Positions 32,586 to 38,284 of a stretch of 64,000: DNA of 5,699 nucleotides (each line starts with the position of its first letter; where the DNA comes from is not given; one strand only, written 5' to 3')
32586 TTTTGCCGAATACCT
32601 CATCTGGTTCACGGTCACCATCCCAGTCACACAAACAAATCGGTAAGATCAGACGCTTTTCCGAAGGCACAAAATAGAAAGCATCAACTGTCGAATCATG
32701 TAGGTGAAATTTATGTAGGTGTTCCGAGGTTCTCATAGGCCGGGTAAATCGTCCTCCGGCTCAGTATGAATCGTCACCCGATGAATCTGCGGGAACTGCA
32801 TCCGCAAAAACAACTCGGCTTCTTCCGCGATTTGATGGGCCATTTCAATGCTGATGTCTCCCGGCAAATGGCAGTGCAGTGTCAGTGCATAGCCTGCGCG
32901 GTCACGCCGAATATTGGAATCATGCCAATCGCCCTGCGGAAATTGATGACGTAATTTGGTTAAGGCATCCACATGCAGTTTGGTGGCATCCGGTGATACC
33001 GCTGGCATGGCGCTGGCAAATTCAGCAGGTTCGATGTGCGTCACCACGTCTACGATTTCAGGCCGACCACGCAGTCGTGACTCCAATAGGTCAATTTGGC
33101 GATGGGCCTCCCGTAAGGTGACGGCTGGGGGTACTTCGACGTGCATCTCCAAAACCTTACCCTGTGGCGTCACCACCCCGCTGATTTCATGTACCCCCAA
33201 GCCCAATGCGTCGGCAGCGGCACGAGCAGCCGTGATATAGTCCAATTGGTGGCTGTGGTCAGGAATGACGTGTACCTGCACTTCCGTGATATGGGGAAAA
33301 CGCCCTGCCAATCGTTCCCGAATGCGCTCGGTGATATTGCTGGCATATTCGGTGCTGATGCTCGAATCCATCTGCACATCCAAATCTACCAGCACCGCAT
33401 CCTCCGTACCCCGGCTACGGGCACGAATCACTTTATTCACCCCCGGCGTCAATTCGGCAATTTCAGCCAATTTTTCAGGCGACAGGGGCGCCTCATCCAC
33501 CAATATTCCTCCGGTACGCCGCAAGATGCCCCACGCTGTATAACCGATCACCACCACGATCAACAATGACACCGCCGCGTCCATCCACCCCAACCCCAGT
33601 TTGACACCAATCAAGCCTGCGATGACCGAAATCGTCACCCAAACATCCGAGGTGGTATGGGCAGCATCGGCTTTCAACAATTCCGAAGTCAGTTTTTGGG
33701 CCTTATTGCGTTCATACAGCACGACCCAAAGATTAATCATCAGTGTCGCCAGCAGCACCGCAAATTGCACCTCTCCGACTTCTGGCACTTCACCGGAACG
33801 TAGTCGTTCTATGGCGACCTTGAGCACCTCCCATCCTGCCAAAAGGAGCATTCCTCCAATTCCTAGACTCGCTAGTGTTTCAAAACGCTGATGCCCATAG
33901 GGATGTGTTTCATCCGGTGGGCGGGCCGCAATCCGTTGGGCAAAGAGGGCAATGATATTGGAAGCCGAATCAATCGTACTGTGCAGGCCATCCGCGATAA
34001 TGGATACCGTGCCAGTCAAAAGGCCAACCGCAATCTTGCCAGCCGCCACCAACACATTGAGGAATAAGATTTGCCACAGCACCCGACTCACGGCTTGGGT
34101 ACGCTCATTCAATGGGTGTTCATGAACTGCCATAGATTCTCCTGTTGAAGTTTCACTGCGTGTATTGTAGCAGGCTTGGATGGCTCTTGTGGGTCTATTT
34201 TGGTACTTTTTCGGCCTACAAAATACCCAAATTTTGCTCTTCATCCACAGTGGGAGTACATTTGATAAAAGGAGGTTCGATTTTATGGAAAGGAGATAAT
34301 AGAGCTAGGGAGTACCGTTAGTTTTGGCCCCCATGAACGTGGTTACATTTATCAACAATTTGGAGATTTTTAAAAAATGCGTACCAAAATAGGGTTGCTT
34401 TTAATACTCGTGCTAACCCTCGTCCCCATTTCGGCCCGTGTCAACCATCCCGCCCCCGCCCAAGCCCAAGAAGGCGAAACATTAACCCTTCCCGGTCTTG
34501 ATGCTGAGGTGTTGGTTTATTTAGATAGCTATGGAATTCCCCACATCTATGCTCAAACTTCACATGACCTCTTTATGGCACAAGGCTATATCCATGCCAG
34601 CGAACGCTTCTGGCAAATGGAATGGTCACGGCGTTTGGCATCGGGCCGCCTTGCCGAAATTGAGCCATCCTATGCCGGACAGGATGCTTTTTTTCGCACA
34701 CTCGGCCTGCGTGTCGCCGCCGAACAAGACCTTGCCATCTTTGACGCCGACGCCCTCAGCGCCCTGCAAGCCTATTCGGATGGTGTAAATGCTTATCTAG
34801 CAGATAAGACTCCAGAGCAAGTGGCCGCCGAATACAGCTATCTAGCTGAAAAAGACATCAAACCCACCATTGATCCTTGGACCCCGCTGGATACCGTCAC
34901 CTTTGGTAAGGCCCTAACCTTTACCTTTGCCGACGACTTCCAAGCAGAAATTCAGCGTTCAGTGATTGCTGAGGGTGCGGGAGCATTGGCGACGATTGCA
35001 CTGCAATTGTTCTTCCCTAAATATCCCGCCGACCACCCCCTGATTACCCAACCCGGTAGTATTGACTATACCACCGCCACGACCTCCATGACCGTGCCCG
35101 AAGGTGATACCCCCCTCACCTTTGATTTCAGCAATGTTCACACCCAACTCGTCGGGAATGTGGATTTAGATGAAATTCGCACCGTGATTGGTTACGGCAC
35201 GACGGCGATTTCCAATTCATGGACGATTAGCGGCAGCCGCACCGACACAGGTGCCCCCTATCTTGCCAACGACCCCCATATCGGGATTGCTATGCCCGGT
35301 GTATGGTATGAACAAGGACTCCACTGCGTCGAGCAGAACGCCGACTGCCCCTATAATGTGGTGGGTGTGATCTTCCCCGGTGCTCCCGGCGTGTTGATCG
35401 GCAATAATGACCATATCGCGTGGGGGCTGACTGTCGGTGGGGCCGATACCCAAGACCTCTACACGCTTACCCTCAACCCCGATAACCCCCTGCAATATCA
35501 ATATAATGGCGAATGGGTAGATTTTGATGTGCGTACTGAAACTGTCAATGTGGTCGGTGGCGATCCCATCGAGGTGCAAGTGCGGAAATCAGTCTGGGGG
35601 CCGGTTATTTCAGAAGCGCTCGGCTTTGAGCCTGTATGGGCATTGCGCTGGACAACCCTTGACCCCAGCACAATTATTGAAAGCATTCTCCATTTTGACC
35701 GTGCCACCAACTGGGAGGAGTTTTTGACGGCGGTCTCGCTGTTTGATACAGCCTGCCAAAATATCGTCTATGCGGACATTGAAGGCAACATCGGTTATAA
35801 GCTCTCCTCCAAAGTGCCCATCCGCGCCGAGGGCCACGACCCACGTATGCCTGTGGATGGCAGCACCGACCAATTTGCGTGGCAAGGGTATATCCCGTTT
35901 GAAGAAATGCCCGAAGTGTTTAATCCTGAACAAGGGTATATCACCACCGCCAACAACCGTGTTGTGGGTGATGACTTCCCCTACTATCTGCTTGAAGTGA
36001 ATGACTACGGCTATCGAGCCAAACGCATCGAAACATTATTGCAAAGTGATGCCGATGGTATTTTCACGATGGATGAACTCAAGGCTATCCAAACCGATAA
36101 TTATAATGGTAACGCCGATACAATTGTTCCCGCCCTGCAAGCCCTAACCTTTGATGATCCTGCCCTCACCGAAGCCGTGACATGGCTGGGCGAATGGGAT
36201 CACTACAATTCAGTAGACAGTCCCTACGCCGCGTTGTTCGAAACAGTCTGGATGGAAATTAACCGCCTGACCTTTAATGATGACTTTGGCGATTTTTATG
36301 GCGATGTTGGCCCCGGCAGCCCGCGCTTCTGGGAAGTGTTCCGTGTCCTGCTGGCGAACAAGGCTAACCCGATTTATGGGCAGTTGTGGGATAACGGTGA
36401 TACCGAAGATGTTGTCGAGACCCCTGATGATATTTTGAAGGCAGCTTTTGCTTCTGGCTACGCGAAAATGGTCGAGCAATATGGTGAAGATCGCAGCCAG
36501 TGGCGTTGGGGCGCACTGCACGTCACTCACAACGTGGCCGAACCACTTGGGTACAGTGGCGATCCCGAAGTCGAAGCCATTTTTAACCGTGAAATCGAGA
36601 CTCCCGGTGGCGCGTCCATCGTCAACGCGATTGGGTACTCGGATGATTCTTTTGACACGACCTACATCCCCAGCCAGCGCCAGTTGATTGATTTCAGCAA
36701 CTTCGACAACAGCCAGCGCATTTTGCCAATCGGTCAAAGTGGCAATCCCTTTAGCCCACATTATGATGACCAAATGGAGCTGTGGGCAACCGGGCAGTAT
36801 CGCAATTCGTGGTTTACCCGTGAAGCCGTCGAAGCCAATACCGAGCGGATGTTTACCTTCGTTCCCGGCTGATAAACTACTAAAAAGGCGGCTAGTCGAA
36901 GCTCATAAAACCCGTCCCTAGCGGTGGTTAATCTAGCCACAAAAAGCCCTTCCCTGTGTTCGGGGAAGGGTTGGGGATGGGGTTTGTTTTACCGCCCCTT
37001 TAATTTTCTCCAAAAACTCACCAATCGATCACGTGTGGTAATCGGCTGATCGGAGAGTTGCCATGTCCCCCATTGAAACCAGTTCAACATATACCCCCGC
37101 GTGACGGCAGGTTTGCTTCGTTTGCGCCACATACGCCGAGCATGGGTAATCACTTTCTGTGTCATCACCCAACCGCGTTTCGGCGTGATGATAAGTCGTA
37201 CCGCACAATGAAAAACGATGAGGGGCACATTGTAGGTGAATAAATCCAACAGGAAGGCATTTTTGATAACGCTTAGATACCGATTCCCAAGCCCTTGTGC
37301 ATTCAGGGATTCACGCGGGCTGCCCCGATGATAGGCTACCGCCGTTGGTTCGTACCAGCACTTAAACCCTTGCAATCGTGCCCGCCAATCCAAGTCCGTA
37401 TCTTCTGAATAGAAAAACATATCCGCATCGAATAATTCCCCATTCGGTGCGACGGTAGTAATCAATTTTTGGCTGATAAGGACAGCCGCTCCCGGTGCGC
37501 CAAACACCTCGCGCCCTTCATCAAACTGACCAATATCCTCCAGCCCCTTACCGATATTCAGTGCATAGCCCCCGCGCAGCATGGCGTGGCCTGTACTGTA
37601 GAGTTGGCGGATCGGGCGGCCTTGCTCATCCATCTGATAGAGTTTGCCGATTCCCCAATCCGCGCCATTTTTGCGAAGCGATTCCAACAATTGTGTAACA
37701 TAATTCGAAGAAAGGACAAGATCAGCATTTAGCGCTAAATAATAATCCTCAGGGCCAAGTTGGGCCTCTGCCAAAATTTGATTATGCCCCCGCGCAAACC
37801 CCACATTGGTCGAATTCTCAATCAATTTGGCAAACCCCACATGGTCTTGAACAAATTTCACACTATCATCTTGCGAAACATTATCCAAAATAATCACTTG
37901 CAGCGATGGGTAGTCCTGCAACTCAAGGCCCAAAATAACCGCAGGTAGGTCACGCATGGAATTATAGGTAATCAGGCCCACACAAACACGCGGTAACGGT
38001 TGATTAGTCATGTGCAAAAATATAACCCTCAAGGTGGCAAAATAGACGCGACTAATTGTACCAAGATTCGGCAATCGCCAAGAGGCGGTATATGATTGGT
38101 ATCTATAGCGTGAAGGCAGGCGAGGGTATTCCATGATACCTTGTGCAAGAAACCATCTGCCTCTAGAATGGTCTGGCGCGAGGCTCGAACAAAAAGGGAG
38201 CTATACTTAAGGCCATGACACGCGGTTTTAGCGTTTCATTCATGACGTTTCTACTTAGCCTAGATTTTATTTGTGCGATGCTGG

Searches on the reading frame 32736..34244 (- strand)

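Call 18: search_protein_families(library=pfam, proteins=[window:32736-34244:-], max_evalue=0.001)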
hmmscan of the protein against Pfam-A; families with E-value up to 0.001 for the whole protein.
window:32736-34244:- (503 aa): 2 families
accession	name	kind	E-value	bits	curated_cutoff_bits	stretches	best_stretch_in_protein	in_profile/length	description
PF01545.26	Cation_efflux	-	3e-43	148.3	26.6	1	57-248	2-197/198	Cation efflux family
PF16916.11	ZT_dimer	-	1.7e-32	111.7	26.7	3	440-497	22-78/78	Dimerisation domain of Zinc Transporter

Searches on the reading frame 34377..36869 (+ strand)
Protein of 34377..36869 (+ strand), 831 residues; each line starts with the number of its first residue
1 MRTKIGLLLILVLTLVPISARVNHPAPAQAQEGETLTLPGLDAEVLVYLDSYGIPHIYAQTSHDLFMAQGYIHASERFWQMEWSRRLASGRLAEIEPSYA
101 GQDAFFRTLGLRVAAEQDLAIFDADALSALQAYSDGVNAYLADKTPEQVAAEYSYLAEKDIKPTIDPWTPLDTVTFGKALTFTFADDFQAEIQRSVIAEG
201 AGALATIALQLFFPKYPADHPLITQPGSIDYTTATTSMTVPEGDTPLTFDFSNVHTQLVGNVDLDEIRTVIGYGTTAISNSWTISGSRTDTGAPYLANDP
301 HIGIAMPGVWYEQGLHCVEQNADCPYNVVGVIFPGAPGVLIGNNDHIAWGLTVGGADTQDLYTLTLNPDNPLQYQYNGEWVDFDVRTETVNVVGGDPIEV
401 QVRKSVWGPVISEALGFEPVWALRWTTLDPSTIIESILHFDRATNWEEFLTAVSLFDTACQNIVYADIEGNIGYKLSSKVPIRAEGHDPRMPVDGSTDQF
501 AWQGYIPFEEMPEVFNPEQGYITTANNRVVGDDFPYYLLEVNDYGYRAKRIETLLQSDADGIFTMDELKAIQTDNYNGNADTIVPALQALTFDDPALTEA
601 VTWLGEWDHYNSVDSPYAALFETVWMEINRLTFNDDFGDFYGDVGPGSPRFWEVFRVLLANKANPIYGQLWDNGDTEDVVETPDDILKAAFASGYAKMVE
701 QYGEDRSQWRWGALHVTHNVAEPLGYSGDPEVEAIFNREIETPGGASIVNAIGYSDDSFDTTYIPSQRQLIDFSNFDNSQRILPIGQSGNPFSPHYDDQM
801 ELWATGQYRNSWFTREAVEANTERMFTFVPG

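Call 18: search_protein_families(library=pfam, proteins=[window:34377-36869:+], max_evalue=0.001)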
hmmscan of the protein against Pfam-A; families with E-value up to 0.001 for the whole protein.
window:34377-36869:+ (831 aa): 1 family
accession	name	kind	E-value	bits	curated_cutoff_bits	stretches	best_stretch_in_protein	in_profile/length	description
PF01804.23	Penicil_amidase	-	1.5e-211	705.4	21.3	1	44-820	1-675/675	Penicillin amidase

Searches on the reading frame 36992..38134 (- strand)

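Call 18: search_protein_families(library=pfam, proteins=[window:36992-38134:-], max_evalue=0.001)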
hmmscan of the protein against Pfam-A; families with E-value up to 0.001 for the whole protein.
window:36992-38134:- (381 aa): 1 family
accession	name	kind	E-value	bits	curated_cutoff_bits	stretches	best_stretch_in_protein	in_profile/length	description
PF00535.33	Glycos_transf_2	-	2.1e-13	51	23.3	1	52-197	2-136/168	Glycosyl transferase family 2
